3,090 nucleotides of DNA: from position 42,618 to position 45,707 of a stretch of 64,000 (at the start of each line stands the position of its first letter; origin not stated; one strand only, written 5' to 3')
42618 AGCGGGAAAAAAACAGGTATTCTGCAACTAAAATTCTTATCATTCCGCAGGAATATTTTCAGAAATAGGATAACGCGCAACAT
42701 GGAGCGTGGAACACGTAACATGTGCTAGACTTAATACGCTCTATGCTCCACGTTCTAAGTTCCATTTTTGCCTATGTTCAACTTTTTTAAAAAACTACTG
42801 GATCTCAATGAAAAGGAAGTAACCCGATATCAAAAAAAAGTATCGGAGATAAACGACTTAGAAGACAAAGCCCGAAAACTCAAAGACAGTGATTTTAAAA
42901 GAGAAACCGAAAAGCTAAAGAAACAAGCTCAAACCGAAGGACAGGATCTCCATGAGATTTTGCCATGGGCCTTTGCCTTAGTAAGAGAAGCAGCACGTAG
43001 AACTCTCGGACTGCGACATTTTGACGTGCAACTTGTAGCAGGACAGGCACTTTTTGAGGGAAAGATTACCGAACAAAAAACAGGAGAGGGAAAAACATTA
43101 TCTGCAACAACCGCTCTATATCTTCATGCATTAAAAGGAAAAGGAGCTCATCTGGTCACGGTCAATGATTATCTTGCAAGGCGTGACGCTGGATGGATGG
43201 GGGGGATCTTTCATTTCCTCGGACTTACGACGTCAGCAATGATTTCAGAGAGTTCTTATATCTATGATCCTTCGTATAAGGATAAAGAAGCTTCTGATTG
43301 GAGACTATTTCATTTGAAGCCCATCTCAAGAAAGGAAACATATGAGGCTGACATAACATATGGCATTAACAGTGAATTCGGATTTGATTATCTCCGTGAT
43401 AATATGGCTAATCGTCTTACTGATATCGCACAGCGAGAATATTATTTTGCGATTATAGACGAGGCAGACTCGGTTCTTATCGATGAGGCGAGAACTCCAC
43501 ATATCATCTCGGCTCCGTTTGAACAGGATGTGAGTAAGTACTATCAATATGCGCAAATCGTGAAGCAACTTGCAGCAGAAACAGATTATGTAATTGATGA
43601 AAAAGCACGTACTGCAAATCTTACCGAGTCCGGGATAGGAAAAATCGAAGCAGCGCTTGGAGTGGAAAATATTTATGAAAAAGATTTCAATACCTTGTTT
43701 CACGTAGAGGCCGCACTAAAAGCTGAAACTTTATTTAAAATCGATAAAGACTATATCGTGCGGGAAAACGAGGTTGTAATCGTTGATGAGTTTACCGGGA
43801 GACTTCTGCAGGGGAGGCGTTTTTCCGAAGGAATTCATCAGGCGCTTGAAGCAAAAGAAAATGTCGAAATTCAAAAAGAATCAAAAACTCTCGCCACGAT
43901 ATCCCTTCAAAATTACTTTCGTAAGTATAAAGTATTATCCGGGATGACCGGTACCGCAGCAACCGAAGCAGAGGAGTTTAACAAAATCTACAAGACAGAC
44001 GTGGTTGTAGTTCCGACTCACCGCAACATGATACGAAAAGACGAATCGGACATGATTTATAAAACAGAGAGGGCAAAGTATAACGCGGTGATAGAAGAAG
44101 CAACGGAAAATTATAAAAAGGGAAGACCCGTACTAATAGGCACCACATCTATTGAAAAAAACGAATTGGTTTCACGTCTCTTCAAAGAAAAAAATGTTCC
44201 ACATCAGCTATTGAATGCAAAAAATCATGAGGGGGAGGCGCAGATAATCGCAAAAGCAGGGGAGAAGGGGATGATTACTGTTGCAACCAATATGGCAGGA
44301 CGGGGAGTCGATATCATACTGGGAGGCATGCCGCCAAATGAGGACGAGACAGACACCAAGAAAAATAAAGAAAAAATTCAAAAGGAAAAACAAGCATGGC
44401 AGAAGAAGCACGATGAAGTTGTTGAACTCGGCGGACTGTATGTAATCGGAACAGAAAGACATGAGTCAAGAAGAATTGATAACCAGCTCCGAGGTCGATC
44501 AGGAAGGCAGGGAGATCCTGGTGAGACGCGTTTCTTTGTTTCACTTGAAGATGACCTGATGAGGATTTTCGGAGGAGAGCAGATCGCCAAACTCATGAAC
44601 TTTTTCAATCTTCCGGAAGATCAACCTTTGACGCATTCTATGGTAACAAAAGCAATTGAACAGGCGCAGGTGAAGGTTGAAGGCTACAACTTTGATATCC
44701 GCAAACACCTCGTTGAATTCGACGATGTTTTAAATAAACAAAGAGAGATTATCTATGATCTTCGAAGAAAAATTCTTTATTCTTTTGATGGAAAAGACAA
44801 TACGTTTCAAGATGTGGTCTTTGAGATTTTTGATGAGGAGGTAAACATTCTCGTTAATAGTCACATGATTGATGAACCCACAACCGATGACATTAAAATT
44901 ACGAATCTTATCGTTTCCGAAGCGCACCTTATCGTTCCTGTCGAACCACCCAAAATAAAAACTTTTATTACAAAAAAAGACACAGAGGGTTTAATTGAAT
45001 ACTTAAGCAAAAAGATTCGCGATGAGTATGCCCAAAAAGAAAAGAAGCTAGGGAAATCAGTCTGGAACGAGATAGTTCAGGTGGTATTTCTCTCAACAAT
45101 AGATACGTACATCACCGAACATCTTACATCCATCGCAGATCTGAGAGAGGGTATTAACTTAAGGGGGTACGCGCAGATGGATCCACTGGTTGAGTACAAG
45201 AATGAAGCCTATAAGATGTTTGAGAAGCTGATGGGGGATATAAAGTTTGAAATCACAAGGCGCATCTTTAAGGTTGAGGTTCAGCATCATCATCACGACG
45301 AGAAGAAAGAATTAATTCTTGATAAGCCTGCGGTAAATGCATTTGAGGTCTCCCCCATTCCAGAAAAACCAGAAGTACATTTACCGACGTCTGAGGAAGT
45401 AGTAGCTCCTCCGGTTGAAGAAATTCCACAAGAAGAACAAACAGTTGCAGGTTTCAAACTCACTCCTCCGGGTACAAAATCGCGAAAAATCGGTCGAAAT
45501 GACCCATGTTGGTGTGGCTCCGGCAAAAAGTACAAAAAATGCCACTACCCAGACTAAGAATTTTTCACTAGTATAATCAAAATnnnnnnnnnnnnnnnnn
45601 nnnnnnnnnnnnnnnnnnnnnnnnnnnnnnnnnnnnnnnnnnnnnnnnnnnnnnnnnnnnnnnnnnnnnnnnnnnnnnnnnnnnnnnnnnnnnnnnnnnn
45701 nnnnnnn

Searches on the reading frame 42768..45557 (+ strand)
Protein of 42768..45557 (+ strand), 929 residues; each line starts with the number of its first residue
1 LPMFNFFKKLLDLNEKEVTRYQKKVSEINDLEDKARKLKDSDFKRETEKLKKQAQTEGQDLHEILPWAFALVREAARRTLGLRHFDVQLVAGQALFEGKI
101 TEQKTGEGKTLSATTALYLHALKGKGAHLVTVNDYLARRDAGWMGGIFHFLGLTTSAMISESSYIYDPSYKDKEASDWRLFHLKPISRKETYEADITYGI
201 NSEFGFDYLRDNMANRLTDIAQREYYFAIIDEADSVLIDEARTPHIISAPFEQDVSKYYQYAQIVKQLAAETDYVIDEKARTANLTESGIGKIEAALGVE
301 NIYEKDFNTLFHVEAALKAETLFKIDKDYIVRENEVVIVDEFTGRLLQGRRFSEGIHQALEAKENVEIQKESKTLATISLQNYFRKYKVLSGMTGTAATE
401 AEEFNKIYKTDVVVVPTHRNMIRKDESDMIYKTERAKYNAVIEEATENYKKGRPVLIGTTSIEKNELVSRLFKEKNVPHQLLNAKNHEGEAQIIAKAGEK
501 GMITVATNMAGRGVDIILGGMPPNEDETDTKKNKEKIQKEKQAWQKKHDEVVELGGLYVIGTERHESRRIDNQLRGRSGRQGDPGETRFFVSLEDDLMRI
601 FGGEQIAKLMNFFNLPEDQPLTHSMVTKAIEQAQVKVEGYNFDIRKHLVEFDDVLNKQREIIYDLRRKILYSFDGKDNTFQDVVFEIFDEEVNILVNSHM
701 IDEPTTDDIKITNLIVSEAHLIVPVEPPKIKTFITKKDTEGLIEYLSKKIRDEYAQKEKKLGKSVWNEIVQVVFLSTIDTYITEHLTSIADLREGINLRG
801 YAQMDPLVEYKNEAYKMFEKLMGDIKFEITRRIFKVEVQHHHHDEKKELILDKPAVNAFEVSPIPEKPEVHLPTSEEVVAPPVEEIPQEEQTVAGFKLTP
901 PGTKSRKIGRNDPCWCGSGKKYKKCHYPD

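Call 7: search_protein_families(library=pfam, proteins=[window:42768-45557:+], max_evalue=0.001)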
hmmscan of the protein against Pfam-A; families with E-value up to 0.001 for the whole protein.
window:42768-45557:+ (929 aa): 5 families
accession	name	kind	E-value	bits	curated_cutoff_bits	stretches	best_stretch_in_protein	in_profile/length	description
PF07517.20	SecA_DEAD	-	1.2e-108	363.3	24.6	1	9-405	3-290/290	SecA DEAD-like domain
PF21090.3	P-loop_SecA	-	2.4e-88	295.5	27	1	421-618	2-205/205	SecA P-loop domain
PF07516.18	SecA_SW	-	4e-55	187.4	26.7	1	620-837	1-200/200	SecA Wing and Scaffold domain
PF01043.26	SecA_PP_bind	-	4.3e-37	127.5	23.5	1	255-361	3-110/110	SecA preprotein cross-linking domain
PF02810.21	SEC-C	-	1.4e-10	41.2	20.4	1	910-928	1-19/19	SEC-C motif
